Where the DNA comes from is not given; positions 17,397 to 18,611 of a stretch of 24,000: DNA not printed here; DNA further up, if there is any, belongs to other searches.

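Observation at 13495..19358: Seven-gene operon (class II aldolase, bicupin, HAD phosphatase, ketose-3-epimerase-like, DhaK, DhaL, RpiB): candidate undescribed ketose/tetrulose pathway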

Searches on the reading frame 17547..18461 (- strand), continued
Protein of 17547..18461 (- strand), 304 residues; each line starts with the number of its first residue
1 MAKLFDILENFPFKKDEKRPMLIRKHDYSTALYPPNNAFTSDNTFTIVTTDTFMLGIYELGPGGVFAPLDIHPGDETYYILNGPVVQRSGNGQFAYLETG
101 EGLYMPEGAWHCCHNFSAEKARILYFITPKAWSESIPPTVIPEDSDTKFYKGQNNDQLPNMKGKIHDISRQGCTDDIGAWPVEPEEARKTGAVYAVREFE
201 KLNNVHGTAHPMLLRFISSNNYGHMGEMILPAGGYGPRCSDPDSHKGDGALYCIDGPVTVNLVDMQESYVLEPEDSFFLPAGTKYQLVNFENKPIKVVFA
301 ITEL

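Call 58: search_protein_families(library=pfam, proteins=[L075:5641-6843:+, L075:7258-8205:-, L075:8652-9698:+, L075:11069-12265:+, L075:12284-13456:+, L075:13472-14305:+, L075:14302-15738:+, L075:15750-16712:+, L075:16915-18780:+, L075:18777-20051:+], max_evalue=0.001)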
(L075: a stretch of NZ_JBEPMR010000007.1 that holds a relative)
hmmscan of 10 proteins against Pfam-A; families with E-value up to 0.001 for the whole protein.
L075:5641-6843:+ (400 aa): 1 family
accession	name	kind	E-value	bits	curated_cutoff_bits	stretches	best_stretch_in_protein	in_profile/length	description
PF01139.22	RtcB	-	8.6e-56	190.4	27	2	131-397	144-425/426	tRNA-splicing ligase RtcB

L075:7258-8205:- (315 aa): 2 families
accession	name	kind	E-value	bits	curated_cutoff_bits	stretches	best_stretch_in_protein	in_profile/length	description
PF13635.12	DUF4143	-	2.9e-23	82.8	28.1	1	145-254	51-159/160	Domain of unknown function (DUF4143)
PF13173.12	AAA_14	-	8.3e-06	26.3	27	1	31-80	80-129/129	AAA domain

L075:8652-9698:+ (348 aa): 4 families
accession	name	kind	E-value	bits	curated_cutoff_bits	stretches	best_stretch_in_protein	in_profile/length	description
PF13377.12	Peripla_BP_3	-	8.1e-30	104.5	26.5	1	179-343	1-167/167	Periplasmic binding protein-like domain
PF00532.27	Peripla_BP_1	-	2.3e-20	73.7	22.2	1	68-338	3-278/281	Periplasmic binding proteins and sugar binding domain of LacI family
PF00356.27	LacI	-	5.6e-13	48.9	27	1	12-52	3-43/46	Bacterial regulatory proteins, lacI family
PF13407.12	Peripla_BP_4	-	2.9e-09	37.3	35.1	1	84-290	10-220/258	Periplasmic binding protein domain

L075:11069-12265:+ (398 aa): 0 families

L075:12284-13456:+ (390 aa): 3 families
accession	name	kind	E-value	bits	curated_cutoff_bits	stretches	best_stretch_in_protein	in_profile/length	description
PF00465.25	Fe-ADH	-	4.3e-45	153.8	31.3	1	9-177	1-168/168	Iron-containing alcohol dehydrogenase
PF25137.1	ADH_Fe_C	-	1.2e-28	100.6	27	1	188-366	1-169/194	Fe-containing alcohol dehydrogenase family, C-terminal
PF13685.12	Fe-ADH_2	-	3.5e-08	34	28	1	15-107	3-95/149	Iron-containing alcohol dehydrogenase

L075:13472-14305:+ (277 aa): 5 families
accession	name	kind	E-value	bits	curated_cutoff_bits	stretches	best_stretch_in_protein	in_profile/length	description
PF20434.5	BD-FAE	-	2e-30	106.4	26.8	1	36-234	1-215/215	BD-FAE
PF07859.19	Abhydrolase_3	-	3.7e-13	50.2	25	1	51-164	1-120/210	alpha/beta hydrolase fold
PF00326.27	Peptidase_S9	-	1.7e-11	44.5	22.6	1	100-273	47-210/213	Prolyl oligopeptidase family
PF00135.34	COesterase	-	0.00016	21.2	27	0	36-88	88-142/515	Carboxylesterase family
PF08840.17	BAAT_C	-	0.00039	21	20.9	1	103-271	8-178/210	BAAT / Acyl-CoA thioester hydrolase C terminal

L075:14302-15738:+ (478 aa): 1 family
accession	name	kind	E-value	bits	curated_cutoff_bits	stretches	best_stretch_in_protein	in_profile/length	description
PF00232.24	Glyco_hydro_1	-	9.2e-126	420.3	22.6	1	3-475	4-452/453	Glycosyl hydrolase family 1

L075:15750-16712:+ (320 aa): 1 family
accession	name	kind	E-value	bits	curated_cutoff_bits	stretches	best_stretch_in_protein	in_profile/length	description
PF00248.27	Aldo_ket_red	-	2.7e-58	197.8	24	1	16-308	2-283/291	Aldo/keto reductase family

L075:16915-18780:+ (621 aa): 4 families
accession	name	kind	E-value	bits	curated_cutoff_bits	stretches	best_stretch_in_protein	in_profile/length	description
PF00874.25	PRD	-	4.1e-26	91.5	23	2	288-374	2-87/90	PRD domain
PF00359.27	PTS_EIIA_2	-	2.8e-23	82.9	27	1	482-619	2-142/144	Phosphoenolpyruvate-dependent sugar phosphotransferase system, EIIA 2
PF05043.19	Mga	-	5.8e-10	40.1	21.1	1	78-159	6-83/87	Mga helix-turn-helix domain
PF08279.18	HTH_11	-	1.2e-09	38.3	25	1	15-61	13-54/55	HTH domain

L075:18777-20051:+ (424 aa): 1 family
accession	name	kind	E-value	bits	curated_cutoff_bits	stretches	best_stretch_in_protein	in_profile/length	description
PF02378.23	PTS_EIIC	-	9.5e-29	100.9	30.7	1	38-344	1-319/319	Phosphotransferase system, EIIC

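Call 59: get_annotated_region(hit=H1, flank=10000)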
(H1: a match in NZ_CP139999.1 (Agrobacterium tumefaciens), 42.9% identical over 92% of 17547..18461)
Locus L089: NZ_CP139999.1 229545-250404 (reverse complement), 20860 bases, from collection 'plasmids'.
description: Agrobacterium tumefaciens strain HAMBI 105 plasmid unnamed, complete sequence
organism: Agrobacterium tumefaciens (NCBI taxid 358)
taxonomy: Bacteria; Pseudomonadota; Alphaproteobacteria; Hyphomicrobiales; Rhizobiaceae; Agrobacterium; Agrobacterium tumefaciens
host: -; source: -; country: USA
typing (MOB-suite, as given by PLSDB): conjugative; relaxase MOBQ; mating-pair formation MPF_T
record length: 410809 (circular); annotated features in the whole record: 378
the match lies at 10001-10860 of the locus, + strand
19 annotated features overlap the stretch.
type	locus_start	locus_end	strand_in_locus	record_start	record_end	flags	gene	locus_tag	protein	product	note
CDS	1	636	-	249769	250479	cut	-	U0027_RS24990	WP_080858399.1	GntR family transcriptional regulator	-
CDS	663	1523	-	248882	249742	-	-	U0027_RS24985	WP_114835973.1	NAD(P)-dependent oxidoreductase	-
CDS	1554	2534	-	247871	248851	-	-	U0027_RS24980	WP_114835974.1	ABC transporter permease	GO:0008643 - carbohydrate transport [Evidence IEA]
CDS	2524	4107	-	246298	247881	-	-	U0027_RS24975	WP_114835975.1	sugar ABC transporter ATP-binding protein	-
CDS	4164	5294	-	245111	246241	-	-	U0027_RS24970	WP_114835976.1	substrate-binding domain-containing protein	-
CDS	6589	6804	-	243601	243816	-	-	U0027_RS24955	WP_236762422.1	hypothetical protein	-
CDS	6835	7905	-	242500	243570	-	-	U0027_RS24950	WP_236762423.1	biopolymer transporter Tol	-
CDS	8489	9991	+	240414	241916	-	-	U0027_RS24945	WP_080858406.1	aminoacyl-histidine dipeptidase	-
CDS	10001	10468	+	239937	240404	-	-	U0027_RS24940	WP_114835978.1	cupin domain-containing protein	-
CDS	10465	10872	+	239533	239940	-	-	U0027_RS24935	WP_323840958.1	cupin domain-containing protein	-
CDS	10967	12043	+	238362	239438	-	-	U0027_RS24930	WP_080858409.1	sugar ABC transporter substrate-binding protein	-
CDS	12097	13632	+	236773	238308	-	-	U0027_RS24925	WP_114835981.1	sugar ABC transporter ATP-binding protein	-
CDS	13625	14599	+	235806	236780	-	rbsC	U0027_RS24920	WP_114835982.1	ribose ABC transporter permease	-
CDS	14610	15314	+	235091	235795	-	-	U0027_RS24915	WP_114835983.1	L-ribulose-5-phosphate 4-epimerase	-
CDS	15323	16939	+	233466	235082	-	-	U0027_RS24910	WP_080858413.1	ribulokinase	GO:0019569 - L-arabinose catabolic process to xylulose 5-phosphate [Evidence IEA]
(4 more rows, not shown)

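Call 76: search_solved_structures(query=L051:1734-2954:+, max_evalue=10, show_alignments=1)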
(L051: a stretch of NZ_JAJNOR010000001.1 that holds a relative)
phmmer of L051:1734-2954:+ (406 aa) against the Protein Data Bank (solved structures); distinct sequences matched with E-value up to 10: 14.
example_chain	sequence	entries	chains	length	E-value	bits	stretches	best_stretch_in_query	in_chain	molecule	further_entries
1zx5_A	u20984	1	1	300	0.2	13.6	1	87-142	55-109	mannosephosphate isomerase, putative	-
1h4l_A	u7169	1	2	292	1.1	11.2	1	201-257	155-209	CELL DIVISION PROTEIN KINASE 5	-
7vdp_A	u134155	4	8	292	1.1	11.2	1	201-258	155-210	Cyclin-dependent-like kinase 5 | Cyclin-dependent-like kinase 5, p25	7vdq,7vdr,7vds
9q3n_B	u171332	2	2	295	1.1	11.2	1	201-258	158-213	Cyclin-dependent kinase 5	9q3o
4au8_A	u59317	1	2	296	1.1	11.2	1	201-258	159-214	CYCLIN-DEPENDENT KINASE 5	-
4eek_A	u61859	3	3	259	1.7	10.5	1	20-64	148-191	Beta-phosphoglucomutase-related protein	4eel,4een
5zt5_A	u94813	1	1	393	2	10.3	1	84-138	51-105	Mannose-6-phosphate isomerase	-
3h1m_A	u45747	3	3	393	2.1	10.2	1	84-138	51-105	Mannose-6-phosphate isomerase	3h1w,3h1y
5zvu_A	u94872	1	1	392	2.1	10.2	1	84-138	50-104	Mannose-6-phosphate isomerase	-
5zt6_A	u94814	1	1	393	2.1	10.2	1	84-138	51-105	Mannose-6-phosphate isomerase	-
2wfp_A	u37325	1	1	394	2.1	10.2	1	84-138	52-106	MANNOSE-6-PHOSPHATE ISOMERASE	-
5zuy_A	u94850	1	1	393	2.1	10.2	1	84-138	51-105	Mannose-6-phosphate isomerase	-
5zvr_A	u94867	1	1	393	2.2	10.2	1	84-138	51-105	Mannose-6-phosphate isomerase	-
5zv0_A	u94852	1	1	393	2.2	10.2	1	84-138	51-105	Mannose-6-phosphate isomerase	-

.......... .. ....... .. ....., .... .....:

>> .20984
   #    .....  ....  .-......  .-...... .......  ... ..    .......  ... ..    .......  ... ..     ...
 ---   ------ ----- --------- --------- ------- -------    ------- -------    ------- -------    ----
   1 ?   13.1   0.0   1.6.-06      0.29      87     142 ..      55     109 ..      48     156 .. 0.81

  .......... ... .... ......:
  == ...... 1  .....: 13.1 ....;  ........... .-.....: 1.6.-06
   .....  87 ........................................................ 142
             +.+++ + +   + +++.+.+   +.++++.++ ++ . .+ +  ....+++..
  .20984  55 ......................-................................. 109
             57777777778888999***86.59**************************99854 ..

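Call 84: search_protein_representatives(alignment_id=A2)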
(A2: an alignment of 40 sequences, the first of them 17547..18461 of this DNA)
Query: 40 sequences, 305 profile positions. Proteins with E-value up to 0.001 (for the whole library): 432; up to 1e-10: 180; up to 1e-30: 46. The best 150 are listed.
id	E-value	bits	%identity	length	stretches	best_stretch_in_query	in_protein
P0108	1.3e-96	339.7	-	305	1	8-303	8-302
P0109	2.8e-70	253.2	-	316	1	9-303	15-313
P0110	3.7e-67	243.0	-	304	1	7-305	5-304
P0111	4.0e-67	242.8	-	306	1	3-304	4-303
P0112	3.9e-64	233.0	-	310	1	9-303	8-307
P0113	7.1e-64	232.2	-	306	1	7-304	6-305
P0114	3.7e-62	226.5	-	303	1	11-303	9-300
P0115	1.0e-61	225.1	-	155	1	1-121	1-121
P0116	1.1e-61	225.0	-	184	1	121-303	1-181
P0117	2.4e-57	210.7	-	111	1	1-111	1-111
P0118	6.9e-56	206.0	-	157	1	141-258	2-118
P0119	9.3e-54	199.0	-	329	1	8-303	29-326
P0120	1.7e-51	191.5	-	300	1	8-303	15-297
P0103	4.6e-49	183.6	-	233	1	1-106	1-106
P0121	9.1e-49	182.6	-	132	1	1-104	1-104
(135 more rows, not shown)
